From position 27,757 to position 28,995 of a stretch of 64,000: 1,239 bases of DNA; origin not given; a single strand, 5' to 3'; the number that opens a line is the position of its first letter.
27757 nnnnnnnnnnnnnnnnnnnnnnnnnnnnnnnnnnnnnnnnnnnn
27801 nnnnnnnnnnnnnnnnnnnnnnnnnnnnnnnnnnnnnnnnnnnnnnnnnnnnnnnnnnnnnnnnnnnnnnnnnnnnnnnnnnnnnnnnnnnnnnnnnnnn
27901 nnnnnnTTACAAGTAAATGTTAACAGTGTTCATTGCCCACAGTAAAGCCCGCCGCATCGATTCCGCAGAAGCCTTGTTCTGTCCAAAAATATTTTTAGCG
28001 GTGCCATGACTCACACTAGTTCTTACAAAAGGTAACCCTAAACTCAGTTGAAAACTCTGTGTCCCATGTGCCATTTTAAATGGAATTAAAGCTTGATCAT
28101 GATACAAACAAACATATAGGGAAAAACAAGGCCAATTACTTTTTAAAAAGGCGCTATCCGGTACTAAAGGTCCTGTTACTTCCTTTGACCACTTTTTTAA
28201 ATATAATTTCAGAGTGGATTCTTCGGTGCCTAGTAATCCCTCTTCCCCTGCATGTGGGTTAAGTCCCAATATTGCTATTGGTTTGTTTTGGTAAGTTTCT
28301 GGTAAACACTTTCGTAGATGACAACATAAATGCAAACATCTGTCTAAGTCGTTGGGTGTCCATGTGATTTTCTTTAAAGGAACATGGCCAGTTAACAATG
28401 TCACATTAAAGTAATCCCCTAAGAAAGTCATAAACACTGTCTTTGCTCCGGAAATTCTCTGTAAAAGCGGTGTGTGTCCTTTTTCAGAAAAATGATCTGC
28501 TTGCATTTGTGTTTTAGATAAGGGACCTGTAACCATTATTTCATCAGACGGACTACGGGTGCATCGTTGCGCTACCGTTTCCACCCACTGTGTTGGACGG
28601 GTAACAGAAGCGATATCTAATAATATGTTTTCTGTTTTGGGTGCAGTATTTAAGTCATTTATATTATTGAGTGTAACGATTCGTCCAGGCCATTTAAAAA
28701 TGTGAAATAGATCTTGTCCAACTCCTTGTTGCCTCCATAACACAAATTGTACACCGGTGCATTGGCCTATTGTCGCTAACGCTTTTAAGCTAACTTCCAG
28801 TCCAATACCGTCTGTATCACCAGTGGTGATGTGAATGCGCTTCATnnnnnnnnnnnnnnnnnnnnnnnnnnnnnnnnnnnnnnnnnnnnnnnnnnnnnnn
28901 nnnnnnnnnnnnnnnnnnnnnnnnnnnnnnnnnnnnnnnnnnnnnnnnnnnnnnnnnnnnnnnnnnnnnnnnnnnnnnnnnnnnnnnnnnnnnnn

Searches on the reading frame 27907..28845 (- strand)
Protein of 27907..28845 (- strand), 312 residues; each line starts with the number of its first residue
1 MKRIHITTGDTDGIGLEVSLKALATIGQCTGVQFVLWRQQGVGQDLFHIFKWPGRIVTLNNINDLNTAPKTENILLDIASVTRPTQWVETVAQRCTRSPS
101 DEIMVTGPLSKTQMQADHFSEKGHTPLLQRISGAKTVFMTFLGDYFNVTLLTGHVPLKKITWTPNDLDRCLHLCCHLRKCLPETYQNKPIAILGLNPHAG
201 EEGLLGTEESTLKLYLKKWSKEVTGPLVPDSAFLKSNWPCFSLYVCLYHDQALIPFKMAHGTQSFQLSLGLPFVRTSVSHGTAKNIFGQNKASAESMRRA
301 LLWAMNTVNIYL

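Call 21: search_protein_families(library=pfam, proteins=[window:27907-28845:-])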
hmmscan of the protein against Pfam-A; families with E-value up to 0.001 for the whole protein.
window:27907-28845:- (312 aa): 1 family
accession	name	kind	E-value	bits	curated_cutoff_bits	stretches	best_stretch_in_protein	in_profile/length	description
PF04166.17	PdxA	-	3.5e-55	187.9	27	1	90-304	68-286/286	Pyridoxal phosphate biosynthetic protein PdxA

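Call 25: find_encoding_contigs(protein=window:27907-28845:-, flank=3000, max_places=10)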
Protein window:27907-28845:- (312 aa): no gene with exactly this product is on record in the collection.

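Call 35: find_homologous_proteins(query=window:27907-28845:-, max_evalue=1e-40)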
Query window:27907-28845:- (312 aa): 1052 proteins with E <= 1e-40 among 8000 candidates; the best 120 are listed.
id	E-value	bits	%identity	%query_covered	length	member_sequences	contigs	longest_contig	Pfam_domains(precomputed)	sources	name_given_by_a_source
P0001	4.1e-214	727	100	100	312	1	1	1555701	PF04166.18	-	-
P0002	1.9e-174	597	84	98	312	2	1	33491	PF04166.18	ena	-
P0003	1.4e-116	407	59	99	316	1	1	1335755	PF04166.18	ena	-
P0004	6.0e-113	395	58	98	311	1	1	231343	PF04166.18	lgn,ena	-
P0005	7.1e-113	395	58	98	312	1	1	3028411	PF04166.18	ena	-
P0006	7.6e-112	391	59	98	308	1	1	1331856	PF04166.18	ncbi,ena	-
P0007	2.0e-111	390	57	99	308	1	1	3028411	PF04166.18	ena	-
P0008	3.3e-111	389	58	99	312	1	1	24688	PF04166.18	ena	-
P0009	9.1e-111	388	56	99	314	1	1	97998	PF04166.18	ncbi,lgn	-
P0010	1.4e-110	387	59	98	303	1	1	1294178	PF04166.18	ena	-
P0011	2.9e-110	386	57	99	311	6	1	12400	PF04166.18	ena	-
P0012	3.8e-110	386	56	99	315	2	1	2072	PF04166.18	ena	-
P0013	5.8e-110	385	56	99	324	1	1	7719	PF04166.18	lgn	-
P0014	1.8e-109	383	57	98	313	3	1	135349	PF04166.18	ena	-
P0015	6.4e-109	382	55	99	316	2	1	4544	PF04166.18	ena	-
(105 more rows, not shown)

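Call 36: find_encoding_contigs(protein=P0002, flank=10000, max_places=4)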
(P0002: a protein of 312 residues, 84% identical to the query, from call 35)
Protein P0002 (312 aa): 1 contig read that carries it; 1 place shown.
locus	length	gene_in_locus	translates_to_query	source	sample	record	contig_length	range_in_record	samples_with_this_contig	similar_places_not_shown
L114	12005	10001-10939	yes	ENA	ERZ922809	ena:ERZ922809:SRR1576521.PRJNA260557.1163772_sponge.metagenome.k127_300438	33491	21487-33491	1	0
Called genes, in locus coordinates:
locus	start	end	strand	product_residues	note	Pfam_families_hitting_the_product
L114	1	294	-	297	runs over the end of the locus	-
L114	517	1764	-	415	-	PF00389:2-Hacid_dh, PF02826:2-Hacid_dh_C, PF22629:ACT_AHAS_ss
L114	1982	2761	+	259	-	PF01553:Acyltransferase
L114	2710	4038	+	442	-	PF06965:Na_H_antiport_1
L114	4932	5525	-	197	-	-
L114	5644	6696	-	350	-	-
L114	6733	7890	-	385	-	-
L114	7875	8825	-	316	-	-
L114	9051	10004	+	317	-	PF13623:SurA_N_2 (weak), PF13624:SurA_N_3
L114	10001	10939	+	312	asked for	PF04166:PdxA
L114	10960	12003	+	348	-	?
